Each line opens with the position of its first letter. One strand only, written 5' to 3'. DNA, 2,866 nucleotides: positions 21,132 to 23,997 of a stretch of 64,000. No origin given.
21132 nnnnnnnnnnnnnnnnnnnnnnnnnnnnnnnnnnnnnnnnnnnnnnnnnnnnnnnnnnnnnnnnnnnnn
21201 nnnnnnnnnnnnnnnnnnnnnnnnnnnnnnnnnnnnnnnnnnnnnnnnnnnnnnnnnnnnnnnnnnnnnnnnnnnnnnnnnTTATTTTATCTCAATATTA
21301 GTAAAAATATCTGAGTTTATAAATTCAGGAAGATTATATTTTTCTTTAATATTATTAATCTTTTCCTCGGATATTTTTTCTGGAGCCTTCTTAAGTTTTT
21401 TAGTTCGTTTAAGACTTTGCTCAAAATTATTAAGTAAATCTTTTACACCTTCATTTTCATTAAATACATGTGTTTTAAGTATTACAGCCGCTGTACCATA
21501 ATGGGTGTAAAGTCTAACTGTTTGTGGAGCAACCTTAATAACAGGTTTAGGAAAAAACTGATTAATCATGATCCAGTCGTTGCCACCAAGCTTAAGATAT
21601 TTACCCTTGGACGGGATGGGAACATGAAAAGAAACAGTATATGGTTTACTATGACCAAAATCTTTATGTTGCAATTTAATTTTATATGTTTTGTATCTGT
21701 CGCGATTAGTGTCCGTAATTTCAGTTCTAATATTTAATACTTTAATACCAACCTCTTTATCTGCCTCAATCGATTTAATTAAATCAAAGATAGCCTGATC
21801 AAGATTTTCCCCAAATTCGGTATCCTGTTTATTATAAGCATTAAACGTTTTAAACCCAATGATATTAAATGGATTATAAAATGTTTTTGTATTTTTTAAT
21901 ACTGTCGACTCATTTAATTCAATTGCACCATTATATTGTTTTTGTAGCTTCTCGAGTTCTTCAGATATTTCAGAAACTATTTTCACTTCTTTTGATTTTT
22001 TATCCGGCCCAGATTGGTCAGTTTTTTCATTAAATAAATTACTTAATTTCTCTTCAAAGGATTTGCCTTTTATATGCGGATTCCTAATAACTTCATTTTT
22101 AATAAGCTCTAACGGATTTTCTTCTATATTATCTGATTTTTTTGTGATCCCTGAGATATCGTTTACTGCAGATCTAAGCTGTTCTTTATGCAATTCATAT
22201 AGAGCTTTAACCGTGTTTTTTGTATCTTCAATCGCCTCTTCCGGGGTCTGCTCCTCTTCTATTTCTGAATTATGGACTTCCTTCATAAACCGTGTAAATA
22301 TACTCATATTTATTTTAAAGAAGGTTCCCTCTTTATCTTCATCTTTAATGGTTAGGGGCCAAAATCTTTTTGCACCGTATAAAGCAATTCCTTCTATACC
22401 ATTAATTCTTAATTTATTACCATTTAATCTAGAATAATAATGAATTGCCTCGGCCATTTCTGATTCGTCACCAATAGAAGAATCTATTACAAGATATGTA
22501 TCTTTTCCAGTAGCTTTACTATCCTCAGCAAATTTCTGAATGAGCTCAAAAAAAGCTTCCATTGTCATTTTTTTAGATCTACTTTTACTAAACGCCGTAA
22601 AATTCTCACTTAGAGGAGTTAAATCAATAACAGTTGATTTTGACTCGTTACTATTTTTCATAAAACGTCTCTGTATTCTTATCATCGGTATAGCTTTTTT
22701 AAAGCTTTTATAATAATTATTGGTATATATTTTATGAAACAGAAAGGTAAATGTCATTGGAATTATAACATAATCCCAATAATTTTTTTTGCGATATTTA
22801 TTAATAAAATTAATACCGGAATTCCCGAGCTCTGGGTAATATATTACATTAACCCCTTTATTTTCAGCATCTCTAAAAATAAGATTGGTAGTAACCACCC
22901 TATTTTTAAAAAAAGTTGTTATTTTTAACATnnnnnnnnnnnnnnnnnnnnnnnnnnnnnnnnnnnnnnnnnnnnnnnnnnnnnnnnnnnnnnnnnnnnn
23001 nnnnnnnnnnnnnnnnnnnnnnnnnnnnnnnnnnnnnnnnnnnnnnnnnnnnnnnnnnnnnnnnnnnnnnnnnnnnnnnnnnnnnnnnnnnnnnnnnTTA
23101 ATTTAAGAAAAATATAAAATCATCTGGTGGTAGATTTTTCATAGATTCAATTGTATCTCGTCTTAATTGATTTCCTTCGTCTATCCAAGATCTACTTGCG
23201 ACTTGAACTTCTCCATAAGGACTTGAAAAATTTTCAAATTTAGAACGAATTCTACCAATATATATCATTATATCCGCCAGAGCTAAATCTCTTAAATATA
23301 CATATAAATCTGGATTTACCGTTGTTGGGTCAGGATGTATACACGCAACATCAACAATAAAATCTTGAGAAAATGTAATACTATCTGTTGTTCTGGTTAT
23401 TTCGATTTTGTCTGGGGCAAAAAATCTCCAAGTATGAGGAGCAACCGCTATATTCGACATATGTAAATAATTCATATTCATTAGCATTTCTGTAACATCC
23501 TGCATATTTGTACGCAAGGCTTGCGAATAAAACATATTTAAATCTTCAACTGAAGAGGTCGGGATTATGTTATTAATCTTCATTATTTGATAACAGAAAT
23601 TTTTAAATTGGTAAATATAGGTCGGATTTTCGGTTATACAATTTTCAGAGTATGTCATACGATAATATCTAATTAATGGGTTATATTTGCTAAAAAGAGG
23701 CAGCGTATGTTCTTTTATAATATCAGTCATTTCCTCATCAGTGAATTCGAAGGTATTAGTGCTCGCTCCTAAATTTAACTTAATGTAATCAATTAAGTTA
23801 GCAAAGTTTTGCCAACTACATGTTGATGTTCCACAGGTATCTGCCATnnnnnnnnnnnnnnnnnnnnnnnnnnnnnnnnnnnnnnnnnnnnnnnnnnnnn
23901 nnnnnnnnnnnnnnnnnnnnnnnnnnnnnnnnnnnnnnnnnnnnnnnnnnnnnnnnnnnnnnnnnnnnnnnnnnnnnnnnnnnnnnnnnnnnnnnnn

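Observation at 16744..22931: Phage-encoded multisubunit RNA polymerase beta subunit in two genes with a homing-endonuclease gene wedged between them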

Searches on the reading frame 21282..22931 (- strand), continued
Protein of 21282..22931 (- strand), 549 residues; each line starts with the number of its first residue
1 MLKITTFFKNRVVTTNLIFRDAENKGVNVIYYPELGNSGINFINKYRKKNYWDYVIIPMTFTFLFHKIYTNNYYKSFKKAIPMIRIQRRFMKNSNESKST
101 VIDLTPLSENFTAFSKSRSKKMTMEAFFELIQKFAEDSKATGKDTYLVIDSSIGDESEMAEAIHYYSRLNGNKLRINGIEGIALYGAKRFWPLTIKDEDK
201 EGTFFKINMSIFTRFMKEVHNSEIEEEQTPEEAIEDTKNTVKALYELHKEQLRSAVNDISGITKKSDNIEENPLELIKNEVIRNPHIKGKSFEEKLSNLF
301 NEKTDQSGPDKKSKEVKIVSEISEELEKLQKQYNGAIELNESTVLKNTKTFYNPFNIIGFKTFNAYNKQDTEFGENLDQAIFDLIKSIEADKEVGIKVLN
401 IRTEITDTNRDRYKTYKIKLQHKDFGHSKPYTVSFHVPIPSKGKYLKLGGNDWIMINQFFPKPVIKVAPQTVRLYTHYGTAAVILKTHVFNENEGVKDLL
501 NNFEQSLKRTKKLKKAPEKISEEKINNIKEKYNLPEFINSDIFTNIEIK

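Call 68: fold_search(model_id=the predicted structure, library=pdb)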
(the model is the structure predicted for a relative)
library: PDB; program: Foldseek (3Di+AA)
matches with E <= 10: 730; with E <= 0.001: 0
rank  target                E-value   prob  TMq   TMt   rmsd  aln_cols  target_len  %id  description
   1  8r23_C                3.9e-02  0.38  0.14  0.16   8.7       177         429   14  INTS9-INTS11-BRAT1 complex (released 2024-07-31)
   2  4yeg_C                5.8e-02  0.44  0.15  0.28  10.7       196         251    9  Characterisation of Polyphosphate Kinase 2 from the Intracellular Pathogen Francisella tularensis (released 2015-12-02)
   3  5l3s_D                6.9e-02  0.75  0.19  0.34   7.8       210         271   14  Structure of the GTPase heterodimer of crenarchaeal SRP54 and FtsY (released 2016-06-08)
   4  8r22_C                1.0e-01  0.35  0.15  0.18   8.1       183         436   14  INTS9-INTS11-BRAT1-WDR73 complex (released 2024-07-31)
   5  5llf_A                1.1e-01  0.41  0.14  0.24  10.4       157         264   11  Structure of Polyphosphate Kinase 2 mutant D117N from Francisella tularensis with polyphosphate (released 2017-10-11)
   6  3pqe_C                1.1e-01  0.35  0.13  0.20   9.0       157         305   10  Crystal structure of L-lactate dehydrogenase from Bacillus subtilis with H171C mutation (released 2011-12-14)
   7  6dzg_A                1.1e-01  0.20  0.12  0.20  10.3       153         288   12  Crystal structure of polyphosphate kinase 2 class I (SMc02148) in complex with ADP (released 2019-07-10)
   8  5ll0_C                1.2e-01  0.44  0.14  0.27  10.5       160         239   12  Structure of Polyphosphate Kinase 2 from Francisella tularensis SCHU S4 with polyphosphate (released 2017-10-11)
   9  9dq7_A                1.2e-01  0.18  0.13  0.21  13.8       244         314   10  Borrelia burgdorferi LDH with NADH, oxamate and FBS (released 2025-03-12)
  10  5ll0_A                1.3e-01  0.35  0.14  0.26  10.2       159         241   12  Structure of Polyphosphate Kinase 2 from Francisella tularensis SCHU S4 with polyphosphate (released 2017-10-11)
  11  4yeg_D                1.4e-01  0.28  0.13  0.23  11.0       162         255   10  Characterisation of Polyphosphate Kinase 2 from the Intracellular Pathogen Francisella tularensis (released 2015-12-02)
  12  5ohl_F                1.6e-01  0.44  0.08  0.30   9.9        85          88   15  K6-specific affimer bound to K6 diUb (released 2017-10-04)
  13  4yeg_A                1.6e-01  0.35  0.14  0.25  10.8       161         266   12  Characterisation of Polyphosphate Kinase 2 from the Intracellular Pathogen Francisella tularensis (released 2015-12-02)
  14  3rhf_B                1.6e-01  0.35  0.13  0.22  10.7       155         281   11  Crystal structure of Polyphosphate Kinase 2 from Arthrobacter aurescens TC1 (released 2011-06-01)
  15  3hpz_A                1.6e-01  0.08  0.09  0.09  25.7       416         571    8  Crystal structure of Mycobacterium tuberculosis LeuA complexed with bromopyruvate (released 2010-05-19)
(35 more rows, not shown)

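Call 70: search_solved_structures(query=A2, max_evalue=0.001, show_alignments=1)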
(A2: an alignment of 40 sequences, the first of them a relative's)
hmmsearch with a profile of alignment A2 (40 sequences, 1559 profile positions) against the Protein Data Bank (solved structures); distinct sequences matched with E-value up to 0.001: 82 (the best 60 are shown).
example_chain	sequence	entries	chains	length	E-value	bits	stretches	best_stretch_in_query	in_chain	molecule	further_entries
6wmp_C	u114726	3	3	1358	3e-95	323.3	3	1259-1533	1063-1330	DNA-directed RNA polymerase subunit beta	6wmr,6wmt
7mkn_C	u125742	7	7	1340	2.4e-93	317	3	1218-1529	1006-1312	DNA-directed RNA polymerase subunit beta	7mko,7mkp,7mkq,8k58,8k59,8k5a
6awb_03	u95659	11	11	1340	2.4e-93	317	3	1218-1529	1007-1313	DNA-directed RNA polymerase subunit beta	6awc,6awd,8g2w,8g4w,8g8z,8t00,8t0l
6n4c_C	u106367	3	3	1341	2.4e-93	317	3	1218-1529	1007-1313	DNA-directed RNA polymerase subunit beta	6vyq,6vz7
8g7e_I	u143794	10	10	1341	2.4e-93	317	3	1218-1529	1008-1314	DNA-directed RNA polymerase subunit beta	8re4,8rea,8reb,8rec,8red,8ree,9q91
10ma_I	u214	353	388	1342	2.4e-93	317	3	1218-1529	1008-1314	DNA-directed RNA polymerase subunit beta | Escherichia coli RNA polymerase beta subunit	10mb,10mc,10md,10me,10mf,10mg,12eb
8hkc_C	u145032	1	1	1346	2.4e-93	317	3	1218-1529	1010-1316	DNA-directed RNA polymerase subunit beta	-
5uaj_C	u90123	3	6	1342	3.2e-93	316.6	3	1218-1529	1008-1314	DNA-directed RNA polymerase subunit beta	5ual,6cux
5uaq_C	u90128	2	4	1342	5.4e-93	315.8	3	1218-1529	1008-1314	DNA-directed RNA polymerase subunit beta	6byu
3lu0_C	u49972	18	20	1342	9.6e-93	315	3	1218-1529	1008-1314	DNA-directed RNA polymerase subunit beta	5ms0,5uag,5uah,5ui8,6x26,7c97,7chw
9gdo_C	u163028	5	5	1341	5.3e-92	312.6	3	1209-1531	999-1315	DNA-directed RNA polymerase subunit beta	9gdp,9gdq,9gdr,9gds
7xya_C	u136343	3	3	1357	7e-91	308.8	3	1259-1528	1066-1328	DNA-directed RNA polymerase subunit beta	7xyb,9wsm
7f0r_C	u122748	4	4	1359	7e-91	308.8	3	1259-1528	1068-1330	DNA-directed RNA polymerase subunit beta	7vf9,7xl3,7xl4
6j9e_C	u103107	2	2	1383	3.3e-88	300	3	1259-1528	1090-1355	DNA-directed RNA polymerase subunit beta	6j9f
7ye1_C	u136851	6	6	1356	3.2e-87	296.7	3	1259-1557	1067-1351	DNA-directed RNA polymerase subunit beta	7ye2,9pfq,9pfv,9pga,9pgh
4qiw_B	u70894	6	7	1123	1.1e-26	96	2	1259-1339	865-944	DNA-directed RNA polymerase | DNA-directed RNA polymerase subunit beta | DNA-directed RNA polymerase subunit B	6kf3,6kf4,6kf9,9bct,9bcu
36ro_B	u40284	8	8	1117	4.1e-26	94.2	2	1259-1332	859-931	DNA-directed RNA polymerase subunit beta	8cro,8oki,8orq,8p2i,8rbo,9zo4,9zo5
7a6h_B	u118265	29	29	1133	2.6e-21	78.3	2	1256-1330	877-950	DNA-directed RNA polymerase III subunit RPC2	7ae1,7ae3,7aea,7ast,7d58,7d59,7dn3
5fj8_B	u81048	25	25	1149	3.5e-21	77.8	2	1256-1330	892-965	DNA-DIRECTED RNA POLYMERASE III SUBUNIT RPC2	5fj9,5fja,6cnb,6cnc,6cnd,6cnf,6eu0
8jch_B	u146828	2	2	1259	2.3e-20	75.1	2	1260-1331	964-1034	DNA-directed RNA polymerase II subunit RPB2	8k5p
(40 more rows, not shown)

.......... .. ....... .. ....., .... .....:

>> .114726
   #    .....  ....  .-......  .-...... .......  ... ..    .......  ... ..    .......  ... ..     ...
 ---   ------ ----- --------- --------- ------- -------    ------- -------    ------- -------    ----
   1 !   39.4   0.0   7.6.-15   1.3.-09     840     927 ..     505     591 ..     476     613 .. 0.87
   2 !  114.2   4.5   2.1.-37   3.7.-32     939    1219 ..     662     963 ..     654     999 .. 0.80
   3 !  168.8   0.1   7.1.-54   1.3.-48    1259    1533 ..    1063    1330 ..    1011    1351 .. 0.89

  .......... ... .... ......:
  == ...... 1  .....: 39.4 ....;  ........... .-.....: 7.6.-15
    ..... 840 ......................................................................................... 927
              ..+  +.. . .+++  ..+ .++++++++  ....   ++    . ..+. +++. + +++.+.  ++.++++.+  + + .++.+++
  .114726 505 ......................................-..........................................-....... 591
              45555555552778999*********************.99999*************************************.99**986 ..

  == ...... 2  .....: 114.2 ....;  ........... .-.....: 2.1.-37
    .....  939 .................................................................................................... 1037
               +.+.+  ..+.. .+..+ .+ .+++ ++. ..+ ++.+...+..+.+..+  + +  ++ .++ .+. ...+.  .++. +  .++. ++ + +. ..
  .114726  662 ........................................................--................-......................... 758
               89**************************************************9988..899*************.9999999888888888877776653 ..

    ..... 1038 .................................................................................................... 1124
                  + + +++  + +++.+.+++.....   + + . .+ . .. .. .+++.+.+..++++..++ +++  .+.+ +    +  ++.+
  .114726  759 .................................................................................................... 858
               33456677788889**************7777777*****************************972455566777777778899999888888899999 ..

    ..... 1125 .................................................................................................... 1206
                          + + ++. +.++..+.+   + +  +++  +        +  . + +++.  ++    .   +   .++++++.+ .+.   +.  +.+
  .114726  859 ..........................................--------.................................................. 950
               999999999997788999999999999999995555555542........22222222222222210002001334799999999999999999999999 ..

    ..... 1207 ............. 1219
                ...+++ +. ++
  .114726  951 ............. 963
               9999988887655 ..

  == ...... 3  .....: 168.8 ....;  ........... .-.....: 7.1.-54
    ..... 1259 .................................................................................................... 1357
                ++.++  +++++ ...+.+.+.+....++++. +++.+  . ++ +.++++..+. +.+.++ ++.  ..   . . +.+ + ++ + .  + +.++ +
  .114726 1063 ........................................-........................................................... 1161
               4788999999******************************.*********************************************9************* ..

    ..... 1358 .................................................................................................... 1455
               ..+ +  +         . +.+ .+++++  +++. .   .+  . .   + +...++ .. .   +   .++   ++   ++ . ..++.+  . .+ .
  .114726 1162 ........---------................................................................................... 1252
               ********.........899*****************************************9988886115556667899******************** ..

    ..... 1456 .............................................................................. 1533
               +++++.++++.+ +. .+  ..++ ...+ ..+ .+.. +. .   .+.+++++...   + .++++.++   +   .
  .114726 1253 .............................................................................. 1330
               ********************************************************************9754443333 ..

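Call 71: search_protein_families(library=pfam, proteins=[L006:7693-8082:+, L006:8092-8505:+, L007:1892-2824:+, L007:2826-3530:+, L007:3527-3904:+, L007:3940-4290:+, L003:9943-10350:+, L004:9699-9869:+], max_evalue=0.01)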
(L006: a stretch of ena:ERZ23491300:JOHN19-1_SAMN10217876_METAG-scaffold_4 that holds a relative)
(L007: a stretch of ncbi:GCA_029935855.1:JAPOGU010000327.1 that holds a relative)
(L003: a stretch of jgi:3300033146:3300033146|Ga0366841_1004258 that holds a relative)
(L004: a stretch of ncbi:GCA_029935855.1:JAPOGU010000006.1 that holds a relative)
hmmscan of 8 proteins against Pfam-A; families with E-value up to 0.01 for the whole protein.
L006:7693-8082:+ (129 aa): 0 families

L006:8092-8505:+ (137 aa): 0 families

L007:1892-2824:+ (310 aa): 0 families

L007:2826-3530:+ (234 aa): 0 families

L007:3527-3904:+ (125 aa): 0 families

L007:3940-4290:+ (116 aa): 0 families

L003:9943-10350:+ (135 aa): 1 family
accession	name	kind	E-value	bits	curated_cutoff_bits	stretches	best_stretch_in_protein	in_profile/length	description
PF00565.23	SNase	-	4.6e-09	37.1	21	1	33-118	1-82/107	Staphylococcal nuclease homologue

L004:9699-9869:+ (56 aa): 0 families

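Call 72: search_protein_families(library=phrogs, proteins=[L006:7693-8082:+, L006:8092-8505:+, L007:1892-2824:+, L007:2826-3530:+, L007:3527-3904:+, L007:3940-4290:+, L003:9943-10350:+, L004:9699-9869:+], max_evalue=0.001)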
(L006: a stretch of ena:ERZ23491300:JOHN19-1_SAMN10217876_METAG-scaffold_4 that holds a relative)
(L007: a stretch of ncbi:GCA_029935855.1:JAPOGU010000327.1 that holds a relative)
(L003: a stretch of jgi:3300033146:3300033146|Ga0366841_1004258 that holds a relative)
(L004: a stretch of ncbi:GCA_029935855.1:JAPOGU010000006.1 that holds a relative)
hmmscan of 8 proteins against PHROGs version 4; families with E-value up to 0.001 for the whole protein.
L006:7693-8082:+ (129 aa): 0 families

L006:8092-8505:+ (137 aa): 0 families

L007:1892-2824:+ (310 aa): 1 family
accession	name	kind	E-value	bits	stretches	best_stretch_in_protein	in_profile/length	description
phrog_15752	-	other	0.00038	20.8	1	108-267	70-241/260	protein kinase; inhibitor of host transcription; positively regulates RNaseIII; negatively on RNaseE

L007:2826-3530:+ (234 aa): 0 families

L007:3527-3904:+ (125 aa): 0 families

L007:3940-4290:+ (116 aa): 0 families

L003:9943-10350:+ (135 aa): 3 families
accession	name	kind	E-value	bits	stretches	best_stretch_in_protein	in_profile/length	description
phrog_452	-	DNA, RNA and nucleotide metabolism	2.1e-25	90.7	1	1-127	66-190/201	endonuclease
phrog_20876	-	DNA, RNA and nucleotide metabolism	8.8e-07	29.2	1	26-99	179-256/395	nuclease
phrog_8809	-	unknown function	1.5e-05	23.2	1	5-97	1100-1193/2317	-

L004:9699-9869:+ (56 aa): 0 families

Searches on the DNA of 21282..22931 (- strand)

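Call 59: search_rna_families(sources=[L003, L004, L006, L007, L009], threshold=evalue, max_evalue=0.1)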
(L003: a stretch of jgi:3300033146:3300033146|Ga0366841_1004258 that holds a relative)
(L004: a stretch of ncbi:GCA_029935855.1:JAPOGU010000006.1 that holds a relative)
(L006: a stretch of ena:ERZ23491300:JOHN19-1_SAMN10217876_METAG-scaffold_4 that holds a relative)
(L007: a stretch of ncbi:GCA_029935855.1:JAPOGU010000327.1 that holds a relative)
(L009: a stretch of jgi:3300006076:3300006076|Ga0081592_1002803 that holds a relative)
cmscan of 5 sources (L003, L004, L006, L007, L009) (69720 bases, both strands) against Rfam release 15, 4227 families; matches with E-value up to 0.1: 0.
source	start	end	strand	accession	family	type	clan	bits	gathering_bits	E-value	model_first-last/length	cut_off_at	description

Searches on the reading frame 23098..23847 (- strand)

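Call 31: search_protein_families(library=phrogs, proteins=[window:23098-23847:-], max_evalue=0.001)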
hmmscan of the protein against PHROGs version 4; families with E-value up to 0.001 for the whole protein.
window:23098-23847:- (249 aa): 2 families
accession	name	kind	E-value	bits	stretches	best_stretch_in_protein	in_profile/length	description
phrog_18911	-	head and packaging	1.3e-15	58.8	1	17-216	6-195/230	virion structural protein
phrog_211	-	connector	1.7e-08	34.2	1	12-237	724-960/976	head-tail adaptor Ad2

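Call 32: search_protein_families(library=pfam, proteins=[window:23098-23847:-], max_evalue=0.01)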
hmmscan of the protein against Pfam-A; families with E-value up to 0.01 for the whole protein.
window:23098-23847:- (249 aa): 0 families
